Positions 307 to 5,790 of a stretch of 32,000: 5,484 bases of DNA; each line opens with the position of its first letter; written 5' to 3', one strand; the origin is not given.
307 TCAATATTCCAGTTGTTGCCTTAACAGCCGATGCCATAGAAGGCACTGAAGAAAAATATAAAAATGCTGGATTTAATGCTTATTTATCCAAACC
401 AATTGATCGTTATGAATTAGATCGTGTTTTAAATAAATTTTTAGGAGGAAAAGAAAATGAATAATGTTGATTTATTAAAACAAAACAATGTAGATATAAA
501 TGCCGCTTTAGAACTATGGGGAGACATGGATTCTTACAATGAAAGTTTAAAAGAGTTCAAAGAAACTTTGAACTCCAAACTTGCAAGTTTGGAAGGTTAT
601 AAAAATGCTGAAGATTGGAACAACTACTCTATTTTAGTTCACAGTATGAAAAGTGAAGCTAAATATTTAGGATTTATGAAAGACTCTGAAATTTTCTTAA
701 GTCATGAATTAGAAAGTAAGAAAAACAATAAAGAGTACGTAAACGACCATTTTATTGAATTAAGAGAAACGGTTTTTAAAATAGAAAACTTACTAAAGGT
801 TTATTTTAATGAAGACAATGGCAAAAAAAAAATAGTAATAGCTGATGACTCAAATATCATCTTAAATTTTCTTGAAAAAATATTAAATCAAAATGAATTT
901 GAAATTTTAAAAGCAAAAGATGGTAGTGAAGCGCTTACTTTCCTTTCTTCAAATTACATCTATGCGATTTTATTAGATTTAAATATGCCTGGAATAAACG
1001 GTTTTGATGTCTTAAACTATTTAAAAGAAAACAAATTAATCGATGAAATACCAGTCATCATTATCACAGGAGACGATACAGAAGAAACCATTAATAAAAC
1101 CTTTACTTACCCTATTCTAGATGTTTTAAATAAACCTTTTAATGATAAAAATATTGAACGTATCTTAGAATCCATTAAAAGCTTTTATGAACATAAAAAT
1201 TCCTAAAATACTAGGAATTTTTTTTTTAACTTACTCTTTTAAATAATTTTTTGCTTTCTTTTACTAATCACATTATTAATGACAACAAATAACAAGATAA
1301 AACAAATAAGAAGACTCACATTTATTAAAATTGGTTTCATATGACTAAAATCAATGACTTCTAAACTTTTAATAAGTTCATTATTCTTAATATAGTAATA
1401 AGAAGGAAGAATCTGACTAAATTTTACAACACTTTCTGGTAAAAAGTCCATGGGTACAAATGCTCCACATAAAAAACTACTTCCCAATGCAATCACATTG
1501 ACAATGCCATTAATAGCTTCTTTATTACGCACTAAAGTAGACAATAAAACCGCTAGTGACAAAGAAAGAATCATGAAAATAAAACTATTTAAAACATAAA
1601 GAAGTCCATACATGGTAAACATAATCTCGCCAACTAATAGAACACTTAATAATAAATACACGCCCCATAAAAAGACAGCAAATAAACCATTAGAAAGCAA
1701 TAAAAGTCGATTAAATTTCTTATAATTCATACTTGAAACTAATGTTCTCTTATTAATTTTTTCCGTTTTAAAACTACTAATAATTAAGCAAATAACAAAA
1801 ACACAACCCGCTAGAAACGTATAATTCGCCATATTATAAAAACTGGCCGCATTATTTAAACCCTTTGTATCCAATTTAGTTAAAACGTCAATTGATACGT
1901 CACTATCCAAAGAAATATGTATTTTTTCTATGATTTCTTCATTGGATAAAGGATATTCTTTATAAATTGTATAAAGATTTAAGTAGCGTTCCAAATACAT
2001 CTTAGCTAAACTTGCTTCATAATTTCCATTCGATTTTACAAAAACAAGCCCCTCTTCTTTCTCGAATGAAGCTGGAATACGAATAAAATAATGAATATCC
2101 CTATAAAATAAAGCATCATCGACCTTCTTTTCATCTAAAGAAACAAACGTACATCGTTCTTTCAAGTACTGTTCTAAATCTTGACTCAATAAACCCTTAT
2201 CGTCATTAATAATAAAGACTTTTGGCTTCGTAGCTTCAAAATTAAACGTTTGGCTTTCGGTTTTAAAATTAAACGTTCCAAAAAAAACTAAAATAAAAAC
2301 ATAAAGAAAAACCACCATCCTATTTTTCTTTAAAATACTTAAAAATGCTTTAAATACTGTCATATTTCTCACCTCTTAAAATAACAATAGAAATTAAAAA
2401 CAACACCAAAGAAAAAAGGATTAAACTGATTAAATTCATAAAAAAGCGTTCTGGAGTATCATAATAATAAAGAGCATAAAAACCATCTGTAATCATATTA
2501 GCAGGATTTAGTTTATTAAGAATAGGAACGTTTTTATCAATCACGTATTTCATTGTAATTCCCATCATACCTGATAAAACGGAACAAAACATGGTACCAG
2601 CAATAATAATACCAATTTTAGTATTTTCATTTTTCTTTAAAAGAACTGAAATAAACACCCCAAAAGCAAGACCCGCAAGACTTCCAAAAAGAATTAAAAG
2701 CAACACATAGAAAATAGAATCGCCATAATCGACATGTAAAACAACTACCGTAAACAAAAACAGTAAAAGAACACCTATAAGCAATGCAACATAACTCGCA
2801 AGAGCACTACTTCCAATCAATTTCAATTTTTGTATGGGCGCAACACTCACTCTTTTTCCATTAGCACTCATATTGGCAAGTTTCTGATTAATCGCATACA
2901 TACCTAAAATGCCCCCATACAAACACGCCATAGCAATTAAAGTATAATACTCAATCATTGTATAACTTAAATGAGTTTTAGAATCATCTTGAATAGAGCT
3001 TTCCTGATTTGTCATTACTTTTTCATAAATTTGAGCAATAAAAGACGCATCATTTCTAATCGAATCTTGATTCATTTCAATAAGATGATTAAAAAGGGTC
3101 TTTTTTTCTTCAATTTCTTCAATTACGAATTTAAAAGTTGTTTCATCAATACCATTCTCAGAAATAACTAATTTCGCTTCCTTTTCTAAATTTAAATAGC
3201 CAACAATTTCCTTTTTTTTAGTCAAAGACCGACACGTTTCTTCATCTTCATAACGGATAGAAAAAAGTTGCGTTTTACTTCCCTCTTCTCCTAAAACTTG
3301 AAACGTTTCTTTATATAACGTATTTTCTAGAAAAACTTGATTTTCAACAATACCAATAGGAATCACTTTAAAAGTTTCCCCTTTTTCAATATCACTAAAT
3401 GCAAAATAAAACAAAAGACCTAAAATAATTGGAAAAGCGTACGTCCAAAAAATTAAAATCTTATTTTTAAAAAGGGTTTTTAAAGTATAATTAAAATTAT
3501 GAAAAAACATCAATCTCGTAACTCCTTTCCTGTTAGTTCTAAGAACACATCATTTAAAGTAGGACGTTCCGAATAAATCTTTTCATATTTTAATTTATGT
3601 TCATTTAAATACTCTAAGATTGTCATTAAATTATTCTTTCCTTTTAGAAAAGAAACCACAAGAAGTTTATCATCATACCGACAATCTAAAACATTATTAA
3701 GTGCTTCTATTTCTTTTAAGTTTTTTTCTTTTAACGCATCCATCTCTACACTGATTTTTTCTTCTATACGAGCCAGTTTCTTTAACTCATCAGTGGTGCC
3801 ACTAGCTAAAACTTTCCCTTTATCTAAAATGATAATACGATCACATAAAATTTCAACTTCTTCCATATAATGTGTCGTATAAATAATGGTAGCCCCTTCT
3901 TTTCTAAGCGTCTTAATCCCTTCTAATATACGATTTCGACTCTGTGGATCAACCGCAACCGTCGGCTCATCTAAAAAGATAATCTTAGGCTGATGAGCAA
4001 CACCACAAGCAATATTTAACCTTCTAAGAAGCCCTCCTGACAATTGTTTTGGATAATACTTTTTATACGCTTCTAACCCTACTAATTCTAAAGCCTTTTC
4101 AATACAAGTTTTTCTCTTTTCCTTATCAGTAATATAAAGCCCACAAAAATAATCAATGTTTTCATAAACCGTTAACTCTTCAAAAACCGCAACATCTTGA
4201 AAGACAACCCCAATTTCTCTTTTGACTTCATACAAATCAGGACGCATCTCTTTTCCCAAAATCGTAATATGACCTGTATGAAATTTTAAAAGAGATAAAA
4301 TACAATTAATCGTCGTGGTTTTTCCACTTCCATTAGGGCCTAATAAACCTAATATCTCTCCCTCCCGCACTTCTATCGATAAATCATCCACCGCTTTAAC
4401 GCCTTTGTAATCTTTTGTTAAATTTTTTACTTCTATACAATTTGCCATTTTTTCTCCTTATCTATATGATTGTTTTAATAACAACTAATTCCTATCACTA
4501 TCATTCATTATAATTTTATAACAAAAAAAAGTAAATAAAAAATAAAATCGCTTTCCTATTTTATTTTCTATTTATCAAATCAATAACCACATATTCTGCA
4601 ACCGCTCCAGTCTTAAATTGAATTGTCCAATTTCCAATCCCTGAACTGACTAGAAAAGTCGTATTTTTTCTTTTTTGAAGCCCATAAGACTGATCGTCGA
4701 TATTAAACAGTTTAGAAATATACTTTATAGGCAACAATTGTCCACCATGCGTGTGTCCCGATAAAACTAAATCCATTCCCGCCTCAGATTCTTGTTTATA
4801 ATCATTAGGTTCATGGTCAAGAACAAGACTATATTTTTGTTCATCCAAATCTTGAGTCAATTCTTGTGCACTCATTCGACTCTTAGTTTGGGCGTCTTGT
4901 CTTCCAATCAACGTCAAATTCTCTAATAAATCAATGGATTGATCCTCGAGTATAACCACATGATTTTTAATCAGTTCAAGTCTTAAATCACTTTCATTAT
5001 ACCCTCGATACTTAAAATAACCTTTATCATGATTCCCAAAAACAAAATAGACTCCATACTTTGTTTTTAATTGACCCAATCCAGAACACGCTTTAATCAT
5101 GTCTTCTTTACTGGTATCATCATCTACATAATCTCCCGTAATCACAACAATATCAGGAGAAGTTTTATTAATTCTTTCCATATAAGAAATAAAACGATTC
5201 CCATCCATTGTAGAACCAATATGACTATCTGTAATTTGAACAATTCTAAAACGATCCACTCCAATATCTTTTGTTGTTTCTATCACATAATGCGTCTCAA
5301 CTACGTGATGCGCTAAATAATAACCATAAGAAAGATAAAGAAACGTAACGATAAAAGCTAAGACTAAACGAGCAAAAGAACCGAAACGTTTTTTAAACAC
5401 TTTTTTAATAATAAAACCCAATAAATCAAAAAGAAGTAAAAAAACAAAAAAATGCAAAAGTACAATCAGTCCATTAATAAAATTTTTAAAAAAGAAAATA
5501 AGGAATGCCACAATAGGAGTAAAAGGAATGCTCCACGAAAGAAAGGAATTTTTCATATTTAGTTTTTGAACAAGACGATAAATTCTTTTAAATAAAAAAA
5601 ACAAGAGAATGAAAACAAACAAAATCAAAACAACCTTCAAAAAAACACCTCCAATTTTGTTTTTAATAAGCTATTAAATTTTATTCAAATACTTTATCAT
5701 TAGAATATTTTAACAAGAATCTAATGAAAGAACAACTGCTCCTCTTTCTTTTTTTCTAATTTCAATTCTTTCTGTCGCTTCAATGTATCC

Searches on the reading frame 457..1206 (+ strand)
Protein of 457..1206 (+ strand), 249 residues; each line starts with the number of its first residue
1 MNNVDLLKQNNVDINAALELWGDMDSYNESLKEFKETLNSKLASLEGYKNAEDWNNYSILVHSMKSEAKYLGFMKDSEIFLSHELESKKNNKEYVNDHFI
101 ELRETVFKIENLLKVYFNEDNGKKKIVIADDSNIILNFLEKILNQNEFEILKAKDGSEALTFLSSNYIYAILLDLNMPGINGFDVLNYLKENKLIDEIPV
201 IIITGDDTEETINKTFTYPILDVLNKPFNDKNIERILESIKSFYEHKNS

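Call 68: search_protein_families(library=pfam, max_evalue=0.00001, proteins=[window:457-1206:+])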
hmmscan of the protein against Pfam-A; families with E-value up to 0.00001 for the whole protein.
window:457-1206:+ (249 aa): 1 family
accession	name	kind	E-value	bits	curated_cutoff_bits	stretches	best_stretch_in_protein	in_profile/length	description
PF00072.30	Response_reg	-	7e-23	81.4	30.2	1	126-236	1-109/111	Response regulator receiver domain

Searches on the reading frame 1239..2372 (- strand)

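Call 67: search_protein_families(library=pfam, max_evalue=0.00001, proteins=[window:1239-2372:-])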
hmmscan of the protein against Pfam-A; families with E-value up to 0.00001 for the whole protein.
window:1239-2372:- (377 aa): 2 families
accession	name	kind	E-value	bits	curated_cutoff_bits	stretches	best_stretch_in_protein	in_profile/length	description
PF12698.13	ABC2_membrane_3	-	1.4e-24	87.3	31.6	1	21-365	7-344/347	ABC-2 family transporter protein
PF01061.29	ABC2_membrane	-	3.2e-09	37.1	26.9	1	185-328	53-203/211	ABC-2 type transporter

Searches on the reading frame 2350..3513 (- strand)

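Call 67: search_protein_families(library=pfam, max_evalue=0.00001, proteins=[window:2350-3513:-])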
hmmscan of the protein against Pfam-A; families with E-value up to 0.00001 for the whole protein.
window:2350-3513:- (387 aa): 2 families
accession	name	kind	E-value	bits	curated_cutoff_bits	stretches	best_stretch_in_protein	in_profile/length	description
PF12698.13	ABC2_membrane_3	-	4.2e-33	115.3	31.6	1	18-376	1-346/347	ABC-2 family transporter protein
PF01061.29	ABC2_membrane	-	3.4e-06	27.2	26.9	1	169-347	44-208/211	ABC-2 type transporter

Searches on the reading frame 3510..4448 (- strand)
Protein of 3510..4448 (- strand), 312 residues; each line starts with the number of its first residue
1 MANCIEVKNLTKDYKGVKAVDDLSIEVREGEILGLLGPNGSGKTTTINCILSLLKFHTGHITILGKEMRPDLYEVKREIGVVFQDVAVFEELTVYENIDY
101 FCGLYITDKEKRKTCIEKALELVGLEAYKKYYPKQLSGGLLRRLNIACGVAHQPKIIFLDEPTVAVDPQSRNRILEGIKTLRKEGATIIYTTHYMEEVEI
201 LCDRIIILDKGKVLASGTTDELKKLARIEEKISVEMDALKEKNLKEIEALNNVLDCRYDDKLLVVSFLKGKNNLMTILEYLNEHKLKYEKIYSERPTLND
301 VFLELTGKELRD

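Call 67: search_protein_families(library=pfam, max_evalue=0.00001, proteins=[window:3510-4448:-])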
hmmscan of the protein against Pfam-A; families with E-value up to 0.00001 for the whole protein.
window:3510-4448:- (312 aa): 3 families
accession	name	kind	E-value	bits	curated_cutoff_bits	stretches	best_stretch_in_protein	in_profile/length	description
PF00005.33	ABC_tran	-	7.4e-33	114.5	25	1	21-163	2-136/137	ABC transporter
PF13304.12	AAA_21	-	2.4e-10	41.4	27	0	130-193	232-298/304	AAA domain, putative AbiEii toxin, Type IV TA system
PF13732.12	DrrA1-3_C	-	6.6e-07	30.4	27.4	1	217-305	1-80/81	ATP-binding protein DrrA1-3-like, C-terminal domain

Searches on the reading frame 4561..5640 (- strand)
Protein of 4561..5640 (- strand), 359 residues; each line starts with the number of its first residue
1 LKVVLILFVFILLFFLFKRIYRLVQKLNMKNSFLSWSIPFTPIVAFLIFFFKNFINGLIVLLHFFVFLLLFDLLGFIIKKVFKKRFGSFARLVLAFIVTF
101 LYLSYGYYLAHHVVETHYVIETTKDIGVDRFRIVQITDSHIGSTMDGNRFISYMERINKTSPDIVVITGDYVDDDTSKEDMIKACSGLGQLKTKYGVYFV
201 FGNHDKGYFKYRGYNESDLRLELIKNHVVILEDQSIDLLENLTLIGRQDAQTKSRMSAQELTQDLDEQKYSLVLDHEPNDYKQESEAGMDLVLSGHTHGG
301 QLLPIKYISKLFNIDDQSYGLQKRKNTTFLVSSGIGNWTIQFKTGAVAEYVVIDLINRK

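Call 67: search_protein_families(library=pfam, max_evalue=0.00001, proteins=[window:4561-5640:-])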
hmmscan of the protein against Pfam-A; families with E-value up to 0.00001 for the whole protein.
window:4561-5640:- (359 aa): 2 families
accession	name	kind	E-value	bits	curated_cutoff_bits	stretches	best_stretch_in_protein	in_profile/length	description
PF00149.33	Metallophos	-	8e-15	56.2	21.5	1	131-299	1-190/191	Calcineurin-like phosphoesterase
PF12850.12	Metallophos_2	-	1e-07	32.6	27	1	132-298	2-117/154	Calcineurin-like phosphoesterase superfamily domain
